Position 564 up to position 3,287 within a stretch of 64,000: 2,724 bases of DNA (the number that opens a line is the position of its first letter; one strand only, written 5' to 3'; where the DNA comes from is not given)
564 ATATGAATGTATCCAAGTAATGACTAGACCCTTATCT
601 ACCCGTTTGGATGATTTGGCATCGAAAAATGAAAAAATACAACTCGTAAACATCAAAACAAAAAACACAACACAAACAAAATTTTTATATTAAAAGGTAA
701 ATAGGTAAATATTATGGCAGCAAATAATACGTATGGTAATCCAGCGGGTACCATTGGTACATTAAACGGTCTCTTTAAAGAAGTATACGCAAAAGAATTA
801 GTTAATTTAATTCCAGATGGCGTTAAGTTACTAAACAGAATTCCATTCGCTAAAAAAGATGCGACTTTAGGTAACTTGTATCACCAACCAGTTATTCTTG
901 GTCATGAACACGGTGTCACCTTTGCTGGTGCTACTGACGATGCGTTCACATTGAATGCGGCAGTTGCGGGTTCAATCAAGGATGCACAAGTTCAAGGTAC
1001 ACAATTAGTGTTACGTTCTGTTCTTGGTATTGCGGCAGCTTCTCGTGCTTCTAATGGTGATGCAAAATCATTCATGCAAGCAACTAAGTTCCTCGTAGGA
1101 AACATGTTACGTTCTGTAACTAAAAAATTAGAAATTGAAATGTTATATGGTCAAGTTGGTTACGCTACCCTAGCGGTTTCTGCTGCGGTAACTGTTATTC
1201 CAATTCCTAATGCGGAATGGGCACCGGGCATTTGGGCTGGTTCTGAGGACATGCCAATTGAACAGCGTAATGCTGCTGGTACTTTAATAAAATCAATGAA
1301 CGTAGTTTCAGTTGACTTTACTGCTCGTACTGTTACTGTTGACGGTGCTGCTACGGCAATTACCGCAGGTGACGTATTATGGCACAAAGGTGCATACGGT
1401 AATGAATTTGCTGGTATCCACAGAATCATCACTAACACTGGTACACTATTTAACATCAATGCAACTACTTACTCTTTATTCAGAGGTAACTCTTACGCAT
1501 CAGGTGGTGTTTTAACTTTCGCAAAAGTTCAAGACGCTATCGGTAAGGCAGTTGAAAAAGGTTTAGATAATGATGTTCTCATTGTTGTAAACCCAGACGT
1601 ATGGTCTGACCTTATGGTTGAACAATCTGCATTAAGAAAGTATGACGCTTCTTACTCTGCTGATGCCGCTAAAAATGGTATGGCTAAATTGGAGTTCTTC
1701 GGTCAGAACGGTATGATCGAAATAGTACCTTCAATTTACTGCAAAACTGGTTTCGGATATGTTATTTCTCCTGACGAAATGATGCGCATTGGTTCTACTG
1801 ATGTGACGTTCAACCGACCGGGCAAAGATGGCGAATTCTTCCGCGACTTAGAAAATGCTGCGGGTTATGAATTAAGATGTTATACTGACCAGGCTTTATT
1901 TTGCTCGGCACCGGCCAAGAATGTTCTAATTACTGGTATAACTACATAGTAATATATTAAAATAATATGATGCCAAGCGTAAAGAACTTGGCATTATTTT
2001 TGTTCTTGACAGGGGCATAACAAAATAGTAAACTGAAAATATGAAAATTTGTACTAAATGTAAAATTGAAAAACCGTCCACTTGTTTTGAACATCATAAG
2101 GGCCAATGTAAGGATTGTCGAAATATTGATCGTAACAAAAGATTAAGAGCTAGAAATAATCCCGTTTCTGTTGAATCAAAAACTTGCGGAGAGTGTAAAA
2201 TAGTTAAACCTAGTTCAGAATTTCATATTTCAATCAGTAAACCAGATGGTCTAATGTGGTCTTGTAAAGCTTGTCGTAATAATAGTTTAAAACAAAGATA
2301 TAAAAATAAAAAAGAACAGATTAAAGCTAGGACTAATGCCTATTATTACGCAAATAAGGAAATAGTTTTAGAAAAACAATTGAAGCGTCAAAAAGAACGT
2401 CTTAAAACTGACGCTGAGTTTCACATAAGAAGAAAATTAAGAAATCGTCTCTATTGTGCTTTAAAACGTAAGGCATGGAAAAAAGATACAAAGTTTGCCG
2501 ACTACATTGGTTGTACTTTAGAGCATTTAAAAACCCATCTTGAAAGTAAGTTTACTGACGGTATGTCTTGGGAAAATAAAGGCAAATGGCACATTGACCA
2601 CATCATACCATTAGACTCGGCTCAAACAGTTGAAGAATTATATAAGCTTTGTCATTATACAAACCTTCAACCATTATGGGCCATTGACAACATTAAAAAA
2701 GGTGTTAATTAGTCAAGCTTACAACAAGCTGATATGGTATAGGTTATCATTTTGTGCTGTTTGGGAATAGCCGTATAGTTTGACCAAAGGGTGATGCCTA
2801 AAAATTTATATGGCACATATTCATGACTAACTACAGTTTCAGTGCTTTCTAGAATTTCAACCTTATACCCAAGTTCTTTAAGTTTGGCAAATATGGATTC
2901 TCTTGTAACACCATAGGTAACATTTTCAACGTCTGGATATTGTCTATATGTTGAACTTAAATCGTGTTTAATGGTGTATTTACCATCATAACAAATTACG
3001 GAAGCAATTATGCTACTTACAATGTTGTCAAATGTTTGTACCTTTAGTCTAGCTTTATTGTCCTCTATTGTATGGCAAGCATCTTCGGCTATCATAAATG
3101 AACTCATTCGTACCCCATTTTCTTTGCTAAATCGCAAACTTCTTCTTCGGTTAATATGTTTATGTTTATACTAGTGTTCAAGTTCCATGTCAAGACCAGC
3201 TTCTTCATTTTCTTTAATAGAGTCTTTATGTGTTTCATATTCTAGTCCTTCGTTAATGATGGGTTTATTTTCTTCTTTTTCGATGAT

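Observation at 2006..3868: Early-promoter-driven antisense gene island (3 small ORFs) plus promoter-equipped HNH endonuclease inside the late structural module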

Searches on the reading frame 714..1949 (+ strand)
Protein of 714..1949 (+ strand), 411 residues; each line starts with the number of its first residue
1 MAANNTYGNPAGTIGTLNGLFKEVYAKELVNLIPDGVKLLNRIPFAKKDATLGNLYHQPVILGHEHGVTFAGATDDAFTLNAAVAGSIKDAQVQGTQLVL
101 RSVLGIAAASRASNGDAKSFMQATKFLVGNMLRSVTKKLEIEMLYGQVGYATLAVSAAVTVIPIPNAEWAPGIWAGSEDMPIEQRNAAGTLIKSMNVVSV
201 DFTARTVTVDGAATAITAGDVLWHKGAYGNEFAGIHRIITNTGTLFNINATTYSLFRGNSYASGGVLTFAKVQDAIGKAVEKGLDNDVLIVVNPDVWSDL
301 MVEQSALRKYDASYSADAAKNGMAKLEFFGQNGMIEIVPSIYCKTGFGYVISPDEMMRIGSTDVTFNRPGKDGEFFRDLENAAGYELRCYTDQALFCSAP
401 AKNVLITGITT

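Call 4: search_protein_families(library=pfam, proteins=[window:714-1949:+], max_evalue=0.1)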
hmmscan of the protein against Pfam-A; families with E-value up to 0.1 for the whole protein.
window:714-1949:+ (411 aa): 1 family
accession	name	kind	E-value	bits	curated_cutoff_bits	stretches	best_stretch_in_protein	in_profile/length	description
PF17236.8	SU10_MCP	-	0.001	19.1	24.1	1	230-356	138-247/292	SU10 major capsid protein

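Call 8: search_dna_similar(query=window:714-1949:+, collection=phages, mode=protein, max_rows=30)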
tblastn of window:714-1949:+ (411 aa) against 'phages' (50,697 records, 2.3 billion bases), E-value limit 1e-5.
Records with a match: 11; places in all: 11; records where one place covers at least 80% of the query: 11.
Best place of each record, by identity: <60% 11.
By first word of the organism name: Arthrobacter 8; Microbacterium 2; Proteobacteria 1.
By host as written in the record: Arthrobacter sp. ATCC 21022 8; Microbacterium paraoxydans NRRL B-14843 2; Silvanigrella aquatica Nonnen-W8red 1.
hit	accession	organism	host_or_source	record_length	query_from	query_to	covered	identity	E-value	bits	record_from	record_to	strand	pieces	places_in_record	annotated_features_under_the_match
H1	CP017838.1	Proteobacteria phage MWH-Nonnen-W8red 1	Silvanigrella aquatica Nonnen-W8red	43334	20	409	95%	28.6%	1e-42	166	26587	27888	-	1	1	record has no annotation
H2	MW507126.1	Microbacterium phage Shocker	Microbacterium paraoxydans NRRL B-14843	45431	13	384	91%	25.2%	7e-8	61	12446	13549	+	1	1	23: major capsid protein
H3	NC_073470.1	Microbacterium phage Shocker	Microbacterium paraoxydans NRRL B-14843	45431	13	384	91%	25.2%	7e-8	61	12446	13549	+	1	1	23: major capsid protein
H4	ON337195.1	Arthrobacter phage Casserole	Arthrobacter sp. ATCC 21022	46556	13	356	84%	25.2%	1e-9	67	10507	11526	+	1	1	15: major capsid protein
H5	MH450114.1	Arthrobacter phage Brad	Arthrobacter sp. ATCC 21022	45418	13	356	84%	24.9%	2e-10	69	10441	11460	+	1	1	15: major capsid protein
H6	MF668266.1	Arthrobacter phage Adat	Arthrobacter sp. ATCC 21022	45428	13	356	84%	24.9%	2e-10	69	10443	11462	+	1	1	major capsid protein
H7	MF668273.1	Arthrobacter phage GurgleFerb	Arthrobacter sp. ATCC 21022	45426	13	356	84%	24.9%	2e-10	69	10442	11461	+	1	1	major capsid protein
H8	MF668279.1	Arthrobacter phage Nellie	Arthrobacter sp. ATCC 21022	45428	13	356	84%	24.9%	2e-10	69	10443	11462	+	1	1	major capsid protein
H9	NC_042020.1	Arthrobacter phage Adat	Arthrobacter sp. ATCC 21022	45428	13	356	84%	24.9%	2e-10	69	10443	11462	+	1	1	major head protein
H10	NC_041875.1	Arthrobacter phage Jasmine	Arthrobacter sp. ATCC 21022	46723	13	356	84%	24.4%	1e-9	66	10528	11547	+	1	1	17: major head protein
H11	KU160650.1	Arthrobacter phage Jasmine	Arthrobacter sp. ATCC 21022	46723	13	356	84%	24.4%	1e-9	66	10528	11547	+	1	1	17: major capsid protein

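Call 9: search_protein_families(library=phrogs, proteins=[window:714-1949:+], max_evalue=0.01)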
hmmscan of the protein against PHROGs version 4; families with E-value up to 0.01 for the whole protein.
window:714-1949:+ (411 aa): 1 family
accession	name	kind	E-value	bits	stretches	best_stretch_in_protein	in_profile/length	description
phrog_14242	-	head and packaging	1.3e-19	71.2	1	13-399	4-378/396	major head protein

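Call 10: find_related_loci(query=window:714-1949:+, collection=viral_contigs, flank=10000)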
Query window:714-1949:+ (411 aa) in viral_contigs; peptide patterns used: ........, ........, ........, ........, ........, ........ (x = any residue, [..] = any of these).
76 stretches matched a pattern; 71 encode a relative of the query (tblastn E <= 1e-3); 71 distinct loci.
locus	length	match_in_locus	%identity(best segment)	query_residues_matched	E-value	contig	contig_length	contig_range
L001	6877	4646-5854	67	11-409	0e+0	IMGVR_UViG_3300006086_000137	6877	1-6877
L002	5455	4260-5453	66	1-405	0e+0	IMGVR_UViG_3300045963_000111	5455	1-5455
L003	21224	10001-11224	61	5-409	1e-171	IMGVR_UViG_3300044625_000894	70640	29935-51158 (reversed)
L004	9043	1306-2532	61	5-409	1e-169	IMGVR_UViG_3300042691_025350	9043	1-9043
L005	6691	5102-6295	64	11-409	4e-169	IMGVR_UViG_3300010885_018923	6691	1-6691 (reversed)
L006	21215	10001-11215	61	5-409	7e-167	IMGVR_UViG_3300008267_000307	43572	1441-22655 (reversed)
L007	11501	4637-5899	59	5-409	6e-167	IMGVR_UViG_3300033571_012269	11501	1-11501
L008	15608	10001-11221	60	5-409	7e-167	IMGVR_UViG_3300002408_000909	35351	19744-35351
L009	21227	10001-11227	61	5-409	1e-166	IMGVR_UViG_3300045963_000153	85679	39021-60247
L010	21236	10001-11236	60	1-409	3e-166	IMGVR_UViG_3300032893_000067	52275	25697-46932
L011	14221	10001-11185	62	16-409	1e-165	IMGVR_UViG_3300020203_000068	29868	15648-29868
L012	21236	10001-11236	60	1-409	2e-165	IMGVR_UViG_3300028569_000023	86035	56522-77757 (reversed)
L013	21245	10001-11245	60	1-409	2e-163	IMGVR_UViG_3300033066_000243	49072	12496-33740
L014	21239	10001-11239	60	2-409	7e-162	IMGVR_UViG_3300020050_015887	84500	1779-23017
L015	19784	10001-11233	60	1-409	7e-162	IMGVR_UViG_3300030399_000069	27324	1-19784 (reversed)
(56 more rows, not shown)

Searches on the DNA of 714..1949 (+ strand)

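Call 97: search_rna_families(sources=[L037, L053, L046, L044, L056, L035, L040], threshold=gathering)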
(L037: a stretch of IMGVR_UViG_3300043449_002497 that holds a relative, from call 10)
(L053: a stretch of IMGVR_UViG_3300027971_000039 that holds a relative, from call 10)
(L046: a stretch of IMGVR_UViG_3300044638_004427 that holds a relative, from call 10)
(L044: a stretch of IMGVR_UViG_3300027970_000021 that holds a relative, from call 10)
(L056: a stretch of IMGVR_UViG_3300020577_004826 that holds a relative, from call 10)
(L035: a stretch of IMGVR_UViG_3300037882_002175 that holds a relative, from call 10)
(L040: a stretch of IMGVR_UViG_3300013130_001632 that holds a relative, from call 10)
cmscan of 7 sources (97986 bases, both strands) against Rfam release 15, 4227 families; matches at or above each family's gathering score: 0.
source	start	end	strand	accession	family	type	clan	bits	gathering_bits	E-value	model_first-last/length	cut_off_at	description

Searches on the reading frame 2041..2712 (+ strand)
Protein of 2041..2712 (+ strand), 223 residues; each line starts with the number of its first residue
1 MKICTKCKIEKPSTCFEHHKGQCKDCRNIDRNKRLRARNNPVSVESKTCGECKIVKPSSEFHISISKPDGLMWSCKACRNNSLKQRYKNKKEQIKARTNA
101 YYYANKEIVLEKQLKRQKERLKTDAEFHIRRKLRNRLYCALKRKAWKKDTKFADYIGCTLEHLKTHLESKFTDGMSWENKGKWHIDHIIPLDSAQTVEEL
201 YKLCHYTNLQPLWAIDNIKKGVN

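Call 4: search_protein_families(library=pfam, proteins=[window:2041-2712:+], max_evalue=0.1)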
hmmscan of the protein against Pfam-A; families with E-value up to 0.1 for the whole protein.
window:2041-2712:+ (223 aa): 0 families

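Call 9: search_protein_families(library=phrogs, proteins=[window:2041-2712:+], max_evalue=0.01)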
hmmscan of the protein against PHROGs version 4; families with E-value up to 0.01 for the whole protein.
window:2041-2712:+ (223 aa): 9 families
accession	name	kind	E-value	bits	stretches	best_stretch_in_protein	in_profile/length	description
phrog_1035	-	DNA, RNA and nucleotide metabolism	1.8e-25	91.3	2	38-221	55-211/271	endonuclease VII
phrog_5558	-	moron, auxiliary metabolic gene and host takeover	3.9e-13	50.8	1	1-101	8-120/130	Lar-like restriction alleviation protein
phrog_2340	-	DNA, RNA and nucleotide metabolism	2.6e-09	38.4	1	43-144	5-106/171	endonuclease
phrog_2255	-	DNA, RNA and nucleotide metabolism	3.2e-08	34.3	1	43-104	50-99/211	HNH endonuclease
phrog_28061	-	unknown function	2.8e-07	31.9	1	175-220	6-53/62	-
phrog_2633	-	DNA, RNA and nucleotide metabolism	4.4e-06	27.9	1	41-101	8-67/142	endonuclease VII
phrog_12813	-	unknown function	1e-05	26.5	1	46-92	153-197/199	-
phrog_30859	-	unknown function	1.7e-05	26.5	1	47-130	3-82/117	-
phrog_6762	-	unknown function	0.00059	20.8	1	40-105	154-220/242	-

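Call 63: search_solved_structures(query=window:2041-2712:+, max_evalue=1, show_alignments=2)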
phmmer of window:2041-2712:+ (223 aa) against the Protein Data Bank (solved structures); distinct sequences matched with E-value up to 1: 1.
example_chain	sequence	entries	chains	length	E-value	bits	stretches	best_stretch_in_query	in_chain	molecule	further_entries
9w9h_C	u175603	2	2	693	0.39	13.6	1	21-72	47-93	Kinesin-associated protein 3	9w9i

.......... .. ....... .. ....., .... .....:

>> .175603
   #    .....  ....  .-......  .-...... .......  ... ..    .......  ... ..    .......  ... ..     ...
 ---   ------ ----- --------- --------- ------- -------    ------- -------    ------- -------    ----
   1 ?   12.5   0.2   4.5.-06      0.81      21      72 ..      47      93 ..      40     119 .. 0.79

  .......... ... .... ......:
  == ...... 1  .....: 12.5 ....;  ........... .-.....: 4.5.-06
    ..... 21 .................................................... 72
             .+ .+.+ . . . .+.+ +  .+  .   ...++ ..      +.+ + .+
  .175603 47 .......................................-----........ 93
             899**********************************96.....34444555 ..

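Call 73: search_protein_families(library=padloc, proteins=[window:2041-2712:+], max_evalue=0.1)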
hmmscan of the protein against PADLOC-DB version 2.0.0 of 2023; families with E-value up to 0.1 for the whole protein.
window:2041-2712:+ (223 aa): 0 families

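Call 74: search_protein_families(library=ncbifam, proteins=[window:2041-2712:+], max_evalue=0.1)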
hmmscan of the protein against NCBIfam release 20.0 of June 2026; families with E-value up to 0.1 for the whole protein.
window:2041-2712:+ (223 aa): 2 families
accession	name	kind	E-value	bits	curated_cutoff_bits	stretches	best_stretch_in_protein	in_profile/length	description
TIGR00618.1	sbcc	subfamily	0.006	14.5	478.5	1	79-147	742-808/1043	exonuclease subunit SbcC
TIGR01351.1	adk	subfamily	0.012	15.3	168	1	58-126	134-197/212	adenylate kinase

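Call 101: search_dna_similar(query=window:2041-2712:+, collection=phages, mode=protein, max_evalue=0.00001, max_rows=15)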
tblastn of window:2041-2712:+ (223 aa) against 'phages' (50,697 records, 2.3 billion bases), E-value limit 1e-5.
Records with a match: 121; places in all: 129; records where one place covers at least 80% of the query: 20.
Best place of each record, by identity: <60% 121.
By first word of the organism name: Vibrio 41; Klebsiella 15; Flavobacterium 9; Pseudomonas 7; Acinetobacter 7; uncultured 5; Rhizobium 4; Erwinia 4; Salmonella 4; Pantoea 3; and 14 more.
By host as written in the record: - 33; Flavobacterium sp. BAL314 9; Klebsiella pneumoniae 7; Vibrio crassostreae 5; Vibrio breoganii 4; Pseudomonas aeruginosa PA14 3; Acinetobacter sp. 3; Vibrio cholerae 3; and 41 more.
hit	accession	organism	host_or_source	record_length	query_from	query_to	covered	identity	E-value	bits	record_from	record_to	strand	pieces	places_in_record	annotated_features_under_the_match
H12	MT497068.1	Flavobacterium phage vB_FspP_elemoB_14-3B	Flavobacterium sp. BAL314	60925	1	218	98%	36.6%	4e-32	128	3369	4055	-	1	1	putative HNH endonuclease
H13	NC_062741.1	Flavobacterium phage vB_FspP_elemoB_14-3B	Flavobacterium sp. BAL314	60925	1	218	98%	36.6%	4e-32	128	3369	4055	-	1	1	endonuclease VII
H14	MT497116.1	Flavobacterium phage vB_FspP_elemoA_7-5A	Flavobacterium sp. BAL314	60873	1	218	98%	36.6%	5e-32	128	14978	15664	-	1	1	putative HNH endonuclease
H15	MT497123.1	Flavobacterium phage vB_FspP_elemoA_8-9A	Flavobacterium sp. BAL314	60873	1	218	98%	36.6%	5e-32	128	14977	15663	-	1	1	putative HNH endonuclease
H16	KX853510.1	Virus Rctr197k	enrichment culture DAMO/AAA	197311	2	222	99%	33.7%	3e-27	114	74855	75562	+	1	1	conserved hypothetical protein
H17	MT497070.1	Flavobacterium phage vB_FspP_elemoA_2-5C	Flavobacterium sp. BAL314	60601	45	221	79%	39.3%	3e-31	125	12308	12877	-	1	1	putative prophage protein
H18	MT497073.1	Flavobacterium phage vB_FspP_elemoA_8-9C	Flavobacterium sp. BAL314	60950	45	221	79%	39.3%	3e-31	125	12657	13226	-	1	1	putative prophage protein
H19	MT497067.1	Flavobacterium phage vB_FspP_elemoC_14-1A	Flavobacterium sp. BAL314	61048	45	221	79%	39.3%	3e-31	125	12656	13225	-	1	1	putative prophage protein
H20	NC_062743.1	Flavobacterium phage vB_FspP_elemoC_14-1A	Flavobacterium sp. BAL314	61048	45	221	79%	39.3%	3e-31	125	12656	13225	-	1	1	endonuclease VII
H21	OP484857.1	Sinorhizobium phage AP-16-3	Sinorhizobium meliloti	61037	3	222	99%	30.9%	1e-17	87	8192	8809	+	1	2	hypothetical protein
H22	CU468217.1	Azospirillum phage Cd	Azospirillum brasilense Cd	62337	2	221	99%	30.0%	3e-15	79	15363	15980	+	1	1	26: putative prophage protein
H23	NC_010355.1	Azospirillum phage Cd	Azospirillum brasilense Cd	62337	2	221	99%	30.0%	3e-15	79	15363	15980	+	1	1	26: endonuclease VII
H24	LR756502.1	uncultured phage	metagenomic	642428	1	212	95%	30.9%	2e-21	98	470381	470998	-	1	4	record has no annotation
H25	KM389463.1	Pseudomonas phage JBD94b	-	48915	70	222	69%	41.8%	3e-28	117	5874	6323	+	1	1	record has no annotation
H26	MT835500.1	Bacteriophage sp.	human fecal samples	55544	1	191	86%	33.3%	3e-20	94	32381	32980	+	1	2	record has no annotation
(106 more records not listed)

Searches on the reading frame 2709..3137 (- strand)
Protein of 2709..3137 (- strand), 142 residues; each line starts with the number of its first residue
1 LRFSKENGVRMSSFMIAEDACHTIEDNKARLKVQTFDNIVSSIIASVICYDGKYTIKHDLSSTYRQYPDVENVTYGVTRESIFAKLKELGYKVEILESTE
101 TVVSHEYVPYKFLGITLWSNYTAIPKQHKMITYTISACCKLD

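Call 4: search_protein_families(library=pfam, proteins=[window:2709-3137:-], max_evalue=0.1)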
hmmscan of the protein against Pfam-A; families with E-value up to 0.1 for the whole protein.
window:2709-3137:- (142 aa): 1 family
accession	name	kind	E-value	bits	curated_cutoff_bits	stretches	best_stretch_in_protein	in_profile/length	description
PF24928.1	DUF7748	-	0.025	15.1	25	1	46-67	27-48/92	Domain of unknown function (DUF7748)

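Call 9: search_protein_families(library=phrogs, proteins=[window:2709-3137:-], max_evalue=0.01)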
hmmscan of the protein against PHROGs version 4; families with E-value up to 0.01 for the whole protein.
window:2709-3137:- (142 aa): 0 families

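Call 13: find_homologous_proteins(query=window:2709-3107:-, max_evalue=0.01)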
Query window:2709-3107:- (132 aa): 1 proteins with E <= 0.01 among 4 candidates.
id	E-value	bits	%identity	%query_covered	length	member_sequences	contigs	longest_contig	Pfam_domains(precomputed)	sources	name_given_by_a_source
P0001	1.8e-79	282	100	97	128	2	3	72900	-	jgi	-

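Call 14: find_encoding_contigs(protein=P0001, flank=6000, max_places=6)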
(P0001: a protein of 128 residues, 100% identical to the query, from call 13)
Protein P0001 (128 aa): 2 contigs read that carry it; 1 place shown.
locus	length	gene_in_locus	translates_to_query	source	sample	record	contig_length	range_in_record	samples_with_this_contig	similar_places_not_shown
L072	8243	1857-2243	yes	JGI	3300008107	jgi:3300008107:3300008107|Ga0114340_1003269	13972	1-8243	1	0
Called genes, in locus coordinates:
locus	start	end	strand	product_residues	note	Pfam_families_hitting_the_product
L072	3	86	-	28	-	?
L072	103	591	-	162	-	-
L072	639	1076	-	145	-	PF08291:Peptidase_M15_3 (weak)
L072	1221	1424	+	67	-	-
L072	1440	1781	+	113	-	-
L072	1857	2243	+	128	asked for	-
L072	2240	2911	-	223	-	-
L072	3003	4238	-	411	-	-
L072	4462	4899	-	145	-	-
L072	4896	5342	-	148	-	-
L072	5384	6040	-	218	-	PF00959:Phage_lysozyme (weak)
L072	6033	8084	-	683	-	PF16510:P22_portal (weak), PF23899:SU10_portal (faint)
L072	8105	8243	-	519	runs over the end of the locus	PF03237:Terminase_6N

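Call 73: search_protein_families(library=padloc, proteins=[window:2709-3107:-], max_evalue=0.1)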
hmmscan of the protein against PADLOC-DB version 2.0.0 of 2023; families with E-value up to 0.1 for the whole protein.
window:2709-3107:- (132 aa): 0 families

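Call 74: search_protein_families(library=ncbifam, proteins=[window:2709-3107:-], max_evalue=0.1)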
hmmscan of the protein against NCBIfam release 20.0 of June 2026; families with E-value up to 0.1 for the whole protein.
window:2709-3107:- (132 aa): 0 families
